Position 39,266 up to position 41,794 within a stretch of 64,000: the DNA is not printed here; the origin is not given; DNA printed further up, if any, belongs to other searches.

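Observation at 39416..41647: Single polypeptide combining an adenylate/guanylate cyclase catalytic domain with an HD-GYP c-di-GMP phosphodiesterase domain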

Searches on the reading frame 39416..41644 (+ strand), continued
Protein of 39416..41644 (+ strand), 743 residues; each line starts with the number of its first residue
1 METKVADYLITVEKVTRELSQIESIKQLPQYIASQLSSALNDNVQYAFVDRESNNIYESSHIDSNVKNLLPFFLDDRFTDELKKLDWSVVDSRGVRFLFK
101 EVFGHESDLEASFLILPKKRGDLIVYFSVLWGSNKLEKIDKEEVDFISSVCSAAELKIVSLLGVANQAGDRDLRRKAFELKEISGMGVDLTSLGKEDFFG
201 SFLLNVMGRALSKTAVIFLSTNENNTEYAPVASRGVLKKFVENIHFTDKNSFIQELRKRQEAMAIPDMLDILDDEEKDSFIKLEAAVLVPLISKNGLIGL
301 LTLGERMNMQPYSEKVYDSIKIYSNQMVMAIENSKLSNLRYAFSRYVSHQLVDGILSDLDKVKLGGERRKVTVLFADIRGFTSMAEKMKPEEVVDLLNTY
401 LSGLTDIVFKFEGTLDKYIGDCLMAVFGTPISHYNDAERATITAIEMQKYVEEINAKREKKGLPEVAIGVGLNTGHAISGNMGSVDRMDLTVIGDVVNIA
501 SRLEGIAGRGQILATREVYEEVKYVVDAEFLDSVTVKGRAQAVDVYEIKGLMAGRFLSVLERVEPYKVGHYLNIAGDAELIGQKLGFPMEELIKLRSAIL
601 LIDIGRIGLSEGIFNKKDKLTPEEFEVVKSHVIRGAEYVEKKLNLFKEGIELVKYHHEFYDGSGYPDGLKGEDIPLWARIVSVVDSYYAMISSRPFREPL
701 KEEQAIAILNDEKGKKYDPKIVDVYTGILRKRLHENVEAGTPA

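Call 6: search_solved_structures(query=window:39416-41644:+, max_evalue=0.001, show_alignments=3)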
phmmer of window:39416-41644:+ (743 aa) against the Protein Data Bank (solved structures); distinct sequences matched with E-value up to 0.001: 62 (the best 60 are shown).
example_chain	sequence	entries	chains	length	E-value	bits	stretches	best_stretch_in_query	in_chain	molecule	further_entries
6fht_A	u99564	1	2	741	4.3e-40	141.4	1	336-553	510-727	Bacteriophytochrome,Adenylate cyclase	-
3r5g_A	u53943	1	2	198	3.2e-39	138.6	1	364-548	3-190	CyaB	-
2w01_A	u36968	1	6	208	7e-36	127.5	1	362-552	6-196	ADENYLATE CYCLASE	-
5z7c_A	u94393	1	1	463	1.5e-29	106.5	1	556-721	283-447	3'3'-cGAMP-specific phosphodiesterase 3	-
1wc1_A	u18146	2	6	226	1.3e-26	96.8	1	363-532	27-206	ADENYLATE CYCLASE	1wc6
1wc0_A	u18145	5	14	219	2.8e-26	95.8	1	366-532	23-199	ADENYLATE CYCLASE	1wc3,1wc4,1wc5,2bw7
5x4u_A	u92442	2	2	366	2.1e-25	92.8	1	370-579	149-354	Photoactivated adenylyl cyclase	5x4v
4yus_A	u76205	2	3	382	2.4e-25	92.7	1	370-579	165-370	Family 3 adenylate cyclase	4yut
9f1w_A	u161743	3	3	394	2.6e-25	92.6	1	370-579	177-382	Family 3 adenylate cyclase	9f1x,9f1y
4mcw_A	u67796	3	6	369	4.8e-25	91.7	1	563-726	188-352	Metal dependent phosphohydrolase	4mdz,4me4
5x4t_A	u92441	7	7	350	5.6e-24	88.2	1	370-573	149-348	Photoactivated adenylyl cyclase | Family 3 adenylate cyclase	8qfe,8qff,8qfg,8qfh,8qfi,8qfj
9f1z_A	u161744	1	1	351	5.6e-24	88.2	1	370-573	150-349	Family 3 adenylate cyclase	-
5mbg_A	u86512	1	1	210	2e-22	83.1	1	372-549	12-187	Beta subunit of photoactivated adenylyl cyclase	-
5m27_A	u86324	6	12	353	3.6e-22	82.2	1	365-549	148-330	Beta subunit of photoactivated adenylyl cyclase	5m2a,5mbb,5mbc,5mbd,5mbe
5mbk_A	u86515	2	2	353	3.6e-22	82.2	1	365-549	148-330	Beta subunit of photoactivated adenylyl cyclase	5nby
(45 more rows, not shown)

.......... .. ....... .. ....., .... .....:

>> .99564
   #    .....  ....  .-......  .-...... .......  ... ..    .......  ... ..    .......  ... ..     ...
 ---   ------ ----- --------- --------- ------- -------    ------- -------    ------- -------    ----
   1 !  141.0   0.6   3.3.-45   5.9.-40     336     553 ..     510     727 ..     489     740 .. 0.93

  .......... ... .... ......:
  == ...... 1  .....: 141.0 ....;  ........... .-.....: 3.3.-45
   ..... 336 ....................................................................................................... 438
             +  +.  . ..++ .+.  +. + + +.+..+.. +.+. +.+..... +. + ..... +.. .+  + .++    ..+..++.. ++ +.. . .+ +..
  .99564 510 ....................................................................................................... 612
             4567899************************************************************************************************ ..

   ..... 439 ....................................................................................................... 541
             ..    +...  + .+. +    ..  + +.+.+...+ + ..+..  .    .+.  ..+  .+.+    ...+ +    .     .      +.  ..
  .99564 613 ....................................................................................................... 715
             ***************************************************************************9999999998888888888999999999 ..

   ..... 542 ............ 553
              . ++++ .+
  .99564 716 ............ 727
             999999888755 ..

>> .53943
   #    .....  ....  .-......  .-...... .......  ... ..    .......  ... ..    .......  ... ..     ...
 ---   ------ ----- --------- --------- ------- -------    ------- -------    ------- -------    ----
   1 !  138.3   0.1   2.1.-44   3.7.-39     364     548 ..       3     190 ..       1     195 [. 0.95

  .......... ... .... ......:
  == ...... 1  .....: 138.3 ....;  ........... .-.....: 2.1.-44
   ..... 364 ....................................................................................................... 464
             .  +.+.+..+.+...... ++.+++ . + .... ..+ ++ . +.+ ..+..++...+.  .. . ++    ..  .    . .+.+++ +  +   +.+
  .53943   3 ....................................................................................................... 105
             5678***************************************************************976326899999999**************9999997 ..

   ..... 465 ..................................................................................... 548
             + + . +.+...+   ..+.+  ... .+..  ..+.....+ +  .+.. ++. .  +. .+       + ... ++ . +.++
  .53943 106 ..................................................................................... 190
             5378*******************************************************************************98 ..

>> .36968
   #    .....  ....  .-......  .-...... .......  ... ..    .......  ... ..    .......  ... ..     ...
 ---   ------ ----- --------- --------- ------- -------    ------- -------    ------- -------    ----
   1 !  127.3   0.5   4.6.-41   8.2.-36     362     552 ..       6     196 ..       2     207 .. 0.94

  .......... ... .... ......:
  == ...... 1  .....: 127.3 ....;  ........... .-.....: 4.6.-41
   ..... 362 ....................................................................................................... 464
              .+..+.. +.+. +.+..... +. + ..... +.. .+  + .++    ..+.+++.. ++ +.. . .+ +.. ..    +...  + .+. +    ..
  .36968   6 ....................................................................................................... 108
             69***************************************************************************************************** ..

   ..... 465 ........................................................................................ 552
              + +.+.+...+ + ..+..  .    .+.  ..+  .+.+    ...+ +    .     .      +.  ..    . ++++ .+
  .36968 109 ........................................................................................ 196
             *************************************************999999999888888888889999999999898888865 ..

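Call 14: find_encoding_contigs(protein=P0027, flank=8000, max_places=2)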
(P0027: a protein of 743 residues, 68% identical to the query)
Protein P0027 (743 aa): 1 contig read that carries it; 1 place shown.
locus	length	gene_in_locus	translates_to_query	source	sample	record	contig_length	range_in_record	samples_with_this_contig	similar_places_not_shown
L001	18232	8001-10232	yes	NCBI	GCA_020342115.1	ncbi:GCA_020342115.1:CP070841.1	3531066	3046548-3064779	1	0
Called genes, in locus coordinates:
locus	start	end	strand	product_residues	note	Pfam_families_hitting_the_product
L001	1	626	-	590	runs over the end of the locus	PF02538:Hydantoinase_B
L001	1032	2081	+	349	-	PF00923:TAL_FSA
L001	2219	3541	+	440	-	PF04909:Amidohydro_2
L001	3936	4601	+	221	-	PF02607:B12-binding_2, PF02310:B12-binding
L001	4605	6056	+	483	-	PF06253:MTTB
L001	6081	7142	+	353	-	PF08240:ADH_N, PF16912:Glu_dehyd_C, PF00107:ADH_zinc_N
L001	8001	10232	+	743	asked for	PF00211:Guanylate_cyc, PF13487:HD_5, PF01966:HD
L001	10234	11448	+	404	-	PF07614:DUF1577, PF07238:PilZ (weak)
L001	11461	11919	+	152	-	PF04519:Bactofilin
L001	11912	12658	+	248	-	PF00557:Peptidase_M24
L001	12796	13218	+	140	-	PF01951:Archease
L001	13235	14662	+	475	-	PF01139:RtcB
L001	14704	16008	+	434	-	PF01336:tRNA_anti-codon, PF00152:tRNA-synt_2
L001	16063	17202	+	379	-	PF01551:Peptidase_M23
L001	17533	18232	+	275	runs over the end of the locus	PF01048:PNP_UDP_1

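Call 15: find_encoding_contigs(protein=P0078, flank=8000, max_places=2)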
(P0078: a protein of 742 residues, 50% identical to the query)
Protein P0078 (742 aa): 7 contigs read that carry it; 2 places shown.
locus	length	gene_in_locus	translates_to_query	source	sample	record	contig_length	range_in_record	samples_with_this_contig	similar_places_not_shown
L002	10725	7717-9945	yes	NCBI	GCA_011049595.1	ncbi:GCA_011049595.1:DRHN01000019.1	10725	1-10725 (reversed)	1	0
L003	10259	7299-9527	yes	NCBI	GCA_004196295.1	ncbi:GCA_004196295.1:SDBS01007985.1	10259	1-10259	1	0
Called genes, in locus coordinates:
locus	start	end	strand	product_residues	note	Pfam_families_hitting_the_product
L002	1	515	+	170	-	PF07592:DDE_Tnp_ISAZ013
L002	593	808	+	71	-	PF00135:COesterase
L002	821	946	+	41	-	PF00135:COesterase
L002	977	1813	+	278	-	PF00135:COesterase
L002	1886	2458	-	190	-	PF00258:Flavodoxin_1 (weak), PF12641:Flavodoxin_3 (faint), PF12724:Flavodoxin_5 (weak)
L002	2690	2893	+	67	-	-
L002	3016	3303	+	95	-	-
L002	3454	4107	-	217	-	PF00072:Response_reg, PF00196:GerE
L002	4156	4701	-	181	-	PF07730:HisKA_3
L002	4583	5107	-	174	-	PF08448:PAS_4 (weak), PF07568:HisKA_2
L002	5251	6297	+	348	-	PF01488:Shikimate_DH (weak), PF01408:GFO_IDH_MocA, PF22725:GFO_IDH_MocA_C3, PF02894:GFO_IDH_MocA_C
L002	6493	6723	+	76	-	-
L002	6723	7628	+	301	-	PF04055:Radical_SAM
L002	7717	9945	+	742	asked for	PF00211:Guanylate_cyc, PF13487:HD_5, PF01966:HD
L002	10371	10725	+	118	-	?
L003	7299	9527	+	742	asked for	PF00211:Guanylate_cyc, PF13487:HD_5, PF01966:HD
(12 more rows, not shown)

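Call 16: find_encoding_contigs(protein=P0083, flank=8000, max_places=2)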
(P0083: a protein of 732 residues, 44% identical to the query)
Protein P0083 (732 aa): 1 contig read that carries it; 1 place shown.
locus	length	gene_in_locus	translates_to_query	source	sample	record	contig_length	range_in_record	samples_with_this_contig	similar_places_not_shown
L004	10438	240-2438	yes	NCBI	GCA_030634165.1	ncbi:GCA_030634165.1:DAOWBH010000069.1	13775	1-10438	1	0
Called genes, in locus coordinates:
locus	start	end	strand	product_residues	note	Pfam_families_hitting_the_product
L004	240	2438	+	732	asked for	PF00211:Guanylate_cyc, PF13487:HD_5, PF01966:HD (weak)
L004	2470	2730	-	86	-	PF04193:PQ-loop, PF03083:MtN3_slv (weak)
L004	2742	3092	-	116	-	PF05099:TerB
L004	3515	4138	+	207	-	PF00440:TetR_N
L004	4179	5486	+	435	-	PF02321:OEP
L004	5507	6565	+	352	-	PF25919:BSH_CusB (faint), PF00364:Biotin_lipoyl (faint), PF25917:BSH_RND, PF25954:Beta-barrel_RND_2, PF25989:YknX_C (faint)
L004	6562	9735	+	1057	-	PF00873:ACR_tran, PF03176:MMPL (weak)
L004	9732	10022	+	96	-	PF00543:P-II (weak)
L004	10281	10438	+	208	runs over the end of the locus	PF01300:Sua5_yciO_yrdC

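Call 17: find_related_loci(query=window:39416-41644:+, collection=genome_contigs, flank=10000)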
Query window:39416-41644:+ (743 aa) in genome_contigs; peptide patterns used: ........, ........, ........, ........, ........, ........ (x = any residue, [..] = any of these).
119 stretches matched a pattern; 57 encode a relative of the query (tblastn E <= 1e-3); 56 distinct loci.
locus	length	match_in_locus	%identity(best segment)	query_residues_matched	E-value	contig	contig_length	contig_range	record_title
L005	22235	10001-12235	78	1-743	0e+0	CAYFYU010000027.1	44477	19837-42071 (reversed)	MAG TPA_asm: uncultured Spirochaetota bacterium isolate ERP108616_co2_14 genome assembly, contig: NODE_914_length_44477_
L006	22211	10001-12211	70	1-735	0e+0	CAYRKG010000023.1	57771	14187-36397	MAG TPA_asm: uncultured Spirochaetota bacterium isolate SRP323688_co1_269 genome assembly, contig: NODE_1039_length_5777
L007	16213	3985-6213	66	1-741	0e+0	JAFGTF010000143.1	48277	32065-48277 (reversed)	MAG: Spirochaetes bacterium isolate Zod_Metabat.958 k87_14047303, whole genome shotgun sequence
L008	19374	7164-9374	69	4-738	0e+0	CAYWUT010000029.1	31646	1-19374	MAG TPA_asm: uncultured Spirochaetota bacterium isolate binchicken_co334_240 genome assembly, contig: NODE_2294_length_3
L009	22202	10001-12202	70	1-733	0e+0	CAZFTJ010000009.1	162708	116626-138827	MAG TPA_asm: uncultured Spirochaetota bacterium isolate binchicken_co178_263 genome assembly, contig: NODE_181_length_16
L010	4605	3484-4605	87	1-374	0e+0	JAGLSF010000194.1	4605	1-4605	MAG: Spirochaetes bacterium isolate RS_9_44 ROV157_9.bin.44.fa_194, whole genome shotgun sequence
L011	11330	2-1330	70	299-741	0e+0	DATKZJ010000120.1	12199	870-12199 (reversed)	MAG TPA_asm: Spirochaetota bacterium isolate SMAG_U14242 k141_142275, whole genome shotgun sequence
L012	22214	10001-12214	68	1-736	0e+0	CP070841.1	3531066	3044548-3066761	MAG: Spirochaetota bacterium isolate bin100 chromosome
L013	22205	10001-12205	65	1-733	0e+0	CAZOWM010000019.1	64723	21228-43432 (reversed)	MAG TPA_asm: uncultured Spirochaetota bacterium isolate binchicken_co89_665 genome assembly, contig: NODE_495_length_647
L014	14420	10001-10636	46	343-553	1e-47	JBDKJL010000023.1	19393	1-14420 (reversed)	MAG: Candidatus Parcubacteria bacterium isolate guil_2019_sw_WHONDRS-S19S_0049_B_bin.21 scaffold_161816, whole genome sh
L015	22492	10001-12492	36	314-550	2e-38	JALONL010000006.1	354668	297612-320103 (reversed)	MAG: Bacteroidia bacterium isolate Prado076 scaffold_21, whole genome shotgun sequence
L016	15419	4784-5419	34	339-550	2e-35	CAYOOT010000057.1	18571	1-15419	MAG TPA_asm: uncultured Bdellovibrionales bacterium isolate SRP150892_co2_493 genome assembly, contig: NODE_4203_length_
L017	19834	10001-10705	36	487-729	3e-35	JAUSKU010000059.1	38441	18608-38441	MAG: Deltaproteobacteria bacterium isolate E14_metabat.bin.78 E14_k141_1743106, whole genome shotgun sequence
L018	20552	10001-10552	41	547-728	9e-35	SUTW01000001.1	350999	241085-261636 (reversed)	MAG: Cyanobacteria bacterium SIG30 NODE_167_length_350999_cov_5.644585, whole genome shotgun sequence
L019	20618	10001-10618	39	529-732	1e-34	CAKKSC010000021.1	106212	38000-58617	Desulfuromonadales bacterium isolate Hainich-H52-bin013-1 genome assembly, contig: H52-bin013_1_Hain_H52_02um_R1_17_leng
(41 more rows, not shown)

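Call 41: predict_structure(alignment_id=A1)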
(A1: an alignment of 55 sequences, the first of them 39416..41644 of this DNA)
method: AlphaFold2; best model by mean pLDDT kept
length: 743 residues; sequences in the alignment: 55
mean_pLDDT: 81.1   pTM: 0.53
mean pLDDT of the five models: 81.1, 80.4, 78.2, 75.6, 75.3
residues with pLDDT >= 90: 234; 70-90: 390; 50-70: 78; < 50: 41
segments of 3 or more residues with pLDDT < 50: 164-194, 738-743
pLDDT, mean of each block of 10 residues (from residue 1): 68 79 83 90 88 80 64 82 81 82 67 83 83 81 84 82 46 34 35 58 82 89 80 83 88 91 89 91 92 86 88 83 81 66 54 55 68 94 89 88 88 83 87 83 93 91 90 89 58 86 93 94 87 77 90 74 74 89 90 89 83 74 86 91 89 96 93 97 95 82 94 96 94 59 31
secondary structure, 60 per line:
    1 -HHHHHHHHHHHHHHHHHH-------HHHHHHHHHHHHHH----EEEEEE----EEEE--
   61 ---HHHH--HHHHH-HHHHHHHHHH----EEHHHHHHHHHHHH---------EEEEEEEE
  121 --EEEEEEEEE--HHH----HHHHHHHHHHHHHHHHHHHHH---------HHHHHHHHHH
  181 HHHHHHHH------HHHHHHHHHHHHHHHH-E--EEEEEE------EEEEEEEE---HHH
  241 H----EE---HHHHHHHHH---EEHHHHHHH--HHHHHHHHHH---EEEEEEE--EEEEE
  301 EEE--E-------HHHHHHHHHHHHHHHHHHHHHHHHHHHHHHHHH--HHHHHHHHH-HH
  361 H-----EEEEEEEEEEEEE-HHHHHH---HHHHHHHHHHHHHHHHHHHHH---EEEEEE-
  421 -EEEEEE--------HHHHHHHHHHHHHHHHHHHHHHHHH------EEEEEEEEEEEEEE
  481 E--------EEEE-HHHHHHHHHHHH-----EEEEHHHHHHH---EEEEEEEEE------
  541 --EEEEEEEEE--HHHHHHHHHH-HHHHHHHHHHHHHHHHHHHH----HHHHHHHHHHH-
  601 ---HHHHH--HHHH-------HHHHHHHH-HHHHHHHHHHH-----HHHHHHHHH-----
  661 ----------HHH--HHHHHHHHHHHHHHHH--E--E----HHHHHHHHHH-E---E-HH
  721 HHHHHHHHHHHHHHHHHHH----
elements in order (helices of 4 or more, strands of 3 or more residues): H2-19 H27-40 E45-50 E55-58 H64-67 H70-74 H76-85 H92-103 E113-120 E123-131 H141-161 H171-188 H195-210 E215-220 E227-234 H238-241 H251-259 H265-271 H274-283 E287-293 E296-303 H314-346 H349-357 E367-379 H381-386 H390-410 E414-419 E422-427 H436-460 E467-481 E490-493 H495-506 E512-515 H516-522 E526-534 E543-551 H554-563 H565-584 H589-599 H604-608 H611-614 H622-629 H631-641 H647-655 H676-691 H702-711 H719-739
